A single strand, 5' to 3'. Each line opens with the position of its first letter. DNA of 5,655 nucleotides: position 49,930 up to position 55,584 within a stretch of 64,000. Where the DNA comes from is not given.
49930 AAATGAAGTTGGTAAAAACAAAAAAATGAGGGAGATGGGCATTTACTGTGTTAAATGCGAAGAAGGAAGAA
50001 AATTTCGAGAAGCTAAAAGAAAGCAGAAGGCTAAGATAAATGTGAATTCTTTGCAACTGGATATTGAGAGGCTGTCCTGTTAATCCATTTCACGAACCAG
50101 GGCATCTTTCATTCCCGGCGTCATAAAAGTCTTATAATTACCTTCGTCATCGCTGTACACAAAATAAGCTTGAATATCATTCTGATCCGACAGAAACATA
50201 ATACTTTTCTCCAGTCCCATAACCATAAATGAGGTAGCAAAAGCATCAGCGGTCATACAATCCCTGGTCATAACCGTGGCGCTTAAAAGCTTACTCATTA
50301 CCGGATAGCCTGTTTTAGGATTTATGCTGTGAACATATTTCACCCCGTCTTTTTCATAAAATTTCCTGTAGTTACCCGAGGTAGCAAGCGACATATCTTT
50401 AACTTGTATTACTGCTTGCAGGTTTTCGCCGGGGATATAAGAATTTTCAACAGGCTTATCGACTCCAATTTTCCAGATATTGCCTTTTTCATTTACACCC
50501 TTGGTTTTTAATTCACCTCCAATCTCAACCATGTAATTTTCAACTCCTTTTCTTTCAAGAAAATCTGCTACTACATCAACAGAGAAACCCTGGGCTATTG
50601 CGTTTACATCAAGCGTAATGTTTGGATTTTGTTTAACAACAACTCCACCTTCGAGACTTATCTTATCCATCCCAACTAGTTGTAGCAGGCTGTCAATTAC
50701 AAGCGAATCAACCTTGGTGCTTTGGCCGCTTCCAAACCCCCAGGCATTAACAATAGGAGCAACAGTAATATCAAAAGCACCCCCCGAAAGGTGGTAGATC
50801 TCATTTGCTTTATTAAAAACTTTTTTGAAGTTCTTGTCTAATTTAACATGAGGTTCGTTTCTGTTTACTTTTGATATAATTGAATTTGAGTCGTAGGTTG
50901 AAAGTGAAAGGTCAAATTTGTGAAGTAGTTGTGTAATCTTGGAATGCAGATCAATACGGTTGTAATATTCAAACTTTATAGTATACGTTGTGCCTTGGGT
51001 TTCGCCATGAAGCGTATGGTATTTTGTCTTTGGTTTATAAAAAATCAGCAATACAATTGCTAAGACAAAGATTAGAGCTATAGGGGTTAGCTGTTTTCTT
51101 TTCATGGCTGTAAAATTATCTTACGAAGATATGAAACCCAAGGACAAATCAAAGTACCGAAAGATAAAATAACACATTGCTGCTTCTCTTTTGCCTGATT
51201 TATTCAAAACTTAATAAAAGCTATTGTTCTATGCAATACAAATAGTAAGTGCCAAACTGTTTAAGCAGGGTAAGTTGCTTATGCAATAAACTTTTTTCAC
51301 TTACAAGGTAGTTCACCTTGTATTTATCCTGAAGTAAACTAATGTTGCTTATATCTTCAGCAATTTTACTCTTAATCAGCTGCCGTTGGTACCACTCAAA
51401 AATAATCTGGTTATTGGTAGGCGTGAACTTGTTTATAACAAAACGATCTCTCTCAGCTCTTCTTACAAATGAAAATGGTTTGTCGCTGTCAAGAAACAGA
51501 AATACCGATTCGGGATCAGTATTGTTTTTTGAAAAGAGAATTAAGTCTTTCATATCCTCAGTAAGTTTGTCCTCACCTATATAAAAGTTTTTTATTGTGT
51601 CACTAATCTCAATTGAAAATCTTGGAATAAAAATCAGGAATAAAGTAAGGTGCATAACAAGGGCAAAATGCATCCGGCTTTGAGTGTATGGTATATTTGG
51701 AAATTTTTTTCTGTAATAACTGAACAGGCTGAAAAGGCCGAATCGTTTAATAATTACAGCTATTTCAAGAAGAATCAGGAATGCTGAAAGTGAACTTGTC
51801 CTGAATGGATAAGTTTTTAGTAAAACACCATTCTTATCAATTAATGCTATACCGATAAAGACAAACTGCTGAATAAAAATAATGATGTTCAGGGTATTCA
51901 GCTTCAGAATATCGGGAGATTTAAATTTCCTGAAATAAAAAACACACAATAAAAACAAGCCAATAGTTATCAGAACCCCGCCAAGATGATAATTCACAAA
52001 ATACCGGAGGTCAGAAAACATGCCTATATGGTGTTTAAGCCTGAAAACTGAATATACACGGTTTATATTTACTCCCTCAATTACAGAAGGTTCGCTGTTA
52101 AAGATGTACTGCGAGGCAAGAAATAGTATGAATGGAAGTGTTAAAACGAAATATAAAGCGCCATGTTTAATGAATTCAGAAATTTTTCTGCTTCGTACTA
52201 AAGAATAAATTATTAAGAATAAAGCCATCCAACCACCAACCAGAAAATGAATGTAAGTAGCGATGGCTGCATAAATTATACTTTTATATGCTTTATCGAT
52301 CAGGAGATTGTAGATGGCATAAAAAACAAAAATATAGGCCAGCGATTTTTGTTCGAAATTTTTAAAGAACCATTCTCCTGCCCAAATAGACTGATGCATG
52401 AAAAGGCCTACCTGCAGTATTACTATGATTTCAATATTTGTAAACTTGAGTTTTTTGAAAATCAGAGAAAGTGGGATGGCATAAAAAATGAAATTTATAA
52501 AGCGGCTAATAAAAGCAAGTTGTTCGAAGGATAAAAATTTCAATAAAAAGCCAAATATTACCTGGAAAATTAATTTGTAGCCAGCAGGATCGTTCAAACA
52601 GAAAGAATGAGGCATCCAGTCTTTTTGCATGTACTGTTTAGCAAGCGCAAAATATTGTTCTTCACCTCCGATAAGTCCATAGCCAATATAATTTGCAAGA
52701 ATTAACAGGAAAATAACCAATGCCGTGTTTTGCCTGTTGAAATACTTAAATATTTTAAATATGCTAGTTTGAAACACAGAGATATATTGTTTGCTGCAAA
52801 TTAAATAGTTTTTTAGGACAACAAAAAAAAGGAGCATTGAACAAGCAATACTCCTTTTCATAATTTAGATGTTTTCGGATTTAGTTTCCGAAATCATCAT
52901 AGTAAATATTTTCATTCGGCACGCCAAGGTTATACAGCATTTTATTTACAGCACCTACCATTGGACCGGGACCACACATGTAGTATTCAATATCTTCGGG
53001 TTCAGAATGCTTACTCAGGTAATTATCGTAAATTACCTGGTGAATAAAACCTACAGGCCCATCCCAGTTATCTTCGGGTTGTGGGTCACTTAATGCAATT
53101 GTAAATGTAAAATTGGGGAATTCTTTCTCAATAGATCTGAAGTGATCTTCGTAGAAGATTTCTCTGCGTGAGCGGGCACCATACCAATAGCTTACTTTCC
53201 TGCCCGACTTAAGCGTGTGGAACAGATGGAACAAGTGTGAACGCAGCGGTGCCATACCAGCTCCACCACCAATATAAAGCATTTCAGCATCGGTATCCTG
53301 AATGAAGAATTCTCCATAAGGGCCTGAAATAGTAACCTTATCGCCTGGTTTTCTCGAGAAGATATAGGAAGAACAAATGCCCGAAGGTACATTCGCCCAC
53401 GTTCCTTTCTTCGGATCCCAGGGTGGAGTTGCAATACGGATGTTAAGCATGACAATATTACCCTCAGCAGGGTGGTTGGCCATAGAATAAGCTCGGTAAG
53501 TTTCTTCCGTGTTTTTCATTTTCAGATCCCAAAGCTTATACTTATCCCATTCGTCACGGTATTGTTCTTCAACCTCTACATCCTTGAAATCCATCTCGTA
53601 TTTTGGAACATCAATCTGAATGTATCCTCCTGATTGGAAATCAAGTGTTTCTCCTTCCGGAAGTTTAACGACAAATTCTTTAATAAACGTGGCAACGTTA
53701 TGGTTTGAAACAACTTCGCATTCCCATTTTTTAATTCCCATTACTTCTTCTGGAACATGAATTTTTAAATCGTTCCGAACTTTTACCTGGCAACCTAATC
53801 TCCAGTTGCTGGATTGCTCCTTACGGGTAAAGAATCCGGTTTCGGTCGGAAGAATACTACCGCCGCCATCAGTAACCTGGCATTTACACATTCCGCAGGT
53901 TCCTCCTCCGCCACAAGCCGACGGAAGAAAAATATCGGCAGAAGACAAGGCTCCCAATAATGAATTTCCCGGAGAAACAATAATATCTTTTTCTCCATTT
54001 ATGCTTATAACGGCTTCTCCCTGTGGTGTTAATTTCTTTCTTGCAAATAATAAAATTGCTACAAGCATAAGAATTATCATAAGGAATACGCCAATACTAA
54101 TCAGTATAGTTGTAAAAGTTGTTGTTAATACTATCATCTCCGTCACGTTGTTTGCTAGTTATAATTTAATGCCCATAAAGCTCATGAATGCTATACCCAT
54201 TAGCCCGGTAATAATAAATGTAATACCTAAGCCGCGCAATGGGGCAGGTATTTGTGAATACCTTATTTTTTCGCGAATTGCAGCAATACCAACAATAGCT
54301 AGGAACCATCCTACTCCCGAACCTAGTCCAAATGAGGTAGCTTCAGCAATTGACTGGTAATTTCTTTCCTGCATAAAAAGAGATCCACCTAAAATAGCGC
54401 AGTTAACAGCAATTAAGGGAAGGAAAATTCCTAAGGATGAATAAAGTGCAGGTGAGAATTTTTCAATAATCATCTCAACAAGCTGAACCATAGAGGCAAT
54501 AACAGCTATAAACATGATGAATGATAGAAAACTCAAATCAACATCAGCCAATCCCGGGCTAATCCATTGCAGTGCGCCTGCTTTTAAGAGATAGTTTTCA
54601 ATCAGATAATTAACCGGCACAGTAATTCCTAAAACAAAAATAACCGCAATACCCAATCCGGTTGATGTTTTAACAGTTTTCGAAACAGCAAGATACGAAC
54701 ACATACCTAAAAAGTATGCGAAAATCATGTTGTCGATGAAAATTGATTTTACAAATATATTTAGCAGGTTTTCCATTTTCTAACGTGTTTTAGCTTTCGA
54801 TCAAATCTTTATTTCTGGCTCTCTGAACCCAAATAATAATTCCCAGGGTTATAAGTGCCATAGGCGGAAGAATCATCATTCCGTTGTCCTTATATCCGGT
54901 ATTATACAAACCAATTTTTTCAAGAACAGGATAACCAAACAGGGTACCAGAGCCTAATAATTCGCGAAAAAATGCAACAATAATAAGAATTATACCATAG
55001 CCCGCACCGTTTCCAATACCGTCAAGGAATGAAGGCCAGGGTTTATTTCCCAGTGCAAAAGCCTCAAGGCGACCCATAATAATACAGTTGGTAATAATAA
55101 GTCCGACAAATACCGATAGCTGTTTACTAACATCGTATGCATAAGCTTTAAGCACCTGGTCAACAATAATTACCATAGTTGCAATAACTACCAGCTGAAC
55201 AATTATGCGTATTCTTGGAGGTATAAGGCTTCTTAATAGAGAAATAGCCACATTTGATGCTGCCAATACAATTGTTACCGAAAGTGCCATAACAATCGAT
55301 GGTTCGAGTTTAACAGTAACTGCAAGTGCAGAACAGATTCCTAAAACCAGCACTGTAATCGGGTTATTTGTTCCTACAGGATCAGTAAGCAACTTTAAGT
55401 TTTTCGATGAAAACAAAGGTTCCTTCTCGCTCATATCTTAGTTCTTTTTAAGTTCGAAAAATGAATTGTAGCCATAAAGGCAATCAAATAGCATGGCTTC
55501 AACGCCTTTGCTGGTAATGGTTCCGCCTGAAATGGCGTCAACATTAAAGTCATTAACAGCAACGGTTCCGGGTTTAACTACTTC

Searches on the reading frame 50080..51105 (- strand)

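Call 65: search_protein_families(library=pfam, proteins=[window:50080-51105:-], max_evalue=0.00001)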
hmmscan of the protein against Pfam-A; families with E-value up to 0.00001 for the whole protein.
window:50080-51105:- (341 aa): 1 family
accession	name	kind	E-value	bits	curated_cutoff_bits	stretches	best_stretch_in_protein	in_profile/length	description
PF02424.20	ApbE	-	2.7e-83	280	25.6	1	38-315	2-266/266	ApbE family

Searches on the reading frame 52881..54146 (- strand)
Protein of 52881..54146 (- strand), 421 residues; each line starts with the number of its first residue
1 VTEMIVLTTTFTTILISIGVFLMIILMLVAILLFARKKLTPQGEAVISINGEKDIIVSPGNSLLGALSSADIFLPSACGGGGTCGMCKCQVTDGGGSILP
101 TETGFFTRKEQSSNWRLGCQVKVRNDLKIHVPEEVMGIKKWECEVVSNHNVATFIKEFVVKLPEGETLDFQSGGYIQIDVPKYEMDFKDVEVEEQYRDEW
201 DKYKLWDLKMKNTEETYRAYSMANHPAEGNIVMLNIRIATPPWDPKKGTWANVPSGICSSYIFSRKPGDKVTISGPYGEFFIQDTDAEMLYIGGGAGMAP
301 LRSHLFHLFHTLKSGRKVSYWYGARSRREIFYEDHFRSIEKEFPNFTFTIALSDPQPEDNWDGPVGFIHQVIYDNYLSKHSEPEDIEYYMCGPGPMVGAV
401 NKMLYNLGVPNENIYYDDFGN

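Call 65: search_protein_families(library=pfam, proteins=[window:52881-54146:-], max_evalue=0.00001)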
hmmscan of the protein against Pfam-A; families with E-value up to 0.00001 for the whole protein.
window:52881-54146:- (421 aa): 3 families
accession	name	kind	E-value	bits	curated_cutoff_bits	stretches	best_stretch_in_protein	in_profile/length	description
PF00175.26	NAD_binding_1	-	3.5e-16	60.2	22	1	292-401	2-108/109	Oxidoreductase NAD-binding domain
PF00111.32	Fer2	-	5e-11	42.8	21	1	49-123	3-76/77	2Fe-2S iron-sulfur cluster binding domain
PF00970.30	FAD_binding_6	-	1e-08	35.8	21.1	1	211-280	41-97/99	Oxidoreductase FAD-binding domain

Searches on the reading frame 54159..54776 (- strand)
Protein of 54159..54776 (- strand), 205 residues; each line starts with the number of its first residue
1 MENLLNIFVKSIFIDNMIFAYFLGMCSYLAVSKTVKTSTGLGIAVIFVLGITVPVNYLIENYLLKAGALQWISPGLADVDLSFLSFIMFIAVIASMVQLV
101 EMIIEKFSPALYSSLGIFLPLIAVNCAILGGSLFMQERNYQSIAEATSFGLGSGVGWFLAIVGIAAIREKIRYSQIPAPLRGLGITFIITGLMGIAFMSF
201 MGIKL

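Call 65: search_protein_families(library=pfam, proteins=[window:54159-54776:-], max_evalue=0.00001)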
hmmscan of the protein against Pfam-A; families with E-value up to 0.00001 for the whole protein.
window:54159-54776:- (205 aa): 1 family
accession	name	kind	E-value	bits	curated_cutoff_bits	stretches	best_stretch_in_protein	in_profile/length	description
PF02508.19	Rnf-Nqr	-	2e-56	191.2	23.8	1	5-203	2-173/174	Rnf-Nqr subunit, membrane protein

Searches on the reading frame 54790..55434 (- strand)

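Call 66: search_protein_families(library=pfam, proteins=[window:54790-55434:-], max_evalue=0.001)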
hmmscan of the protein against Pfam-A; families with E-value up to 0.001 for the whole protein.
window:54790-55434:- (214 aa): 1 family
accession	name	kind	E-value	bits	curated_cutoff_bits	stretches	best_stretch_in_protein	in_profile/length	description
PF02508.19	Rnf-Nqr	-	4.2e-59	199.9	23.8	1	13-201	2-174/174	Rnf-Nqr subunit, membrane protein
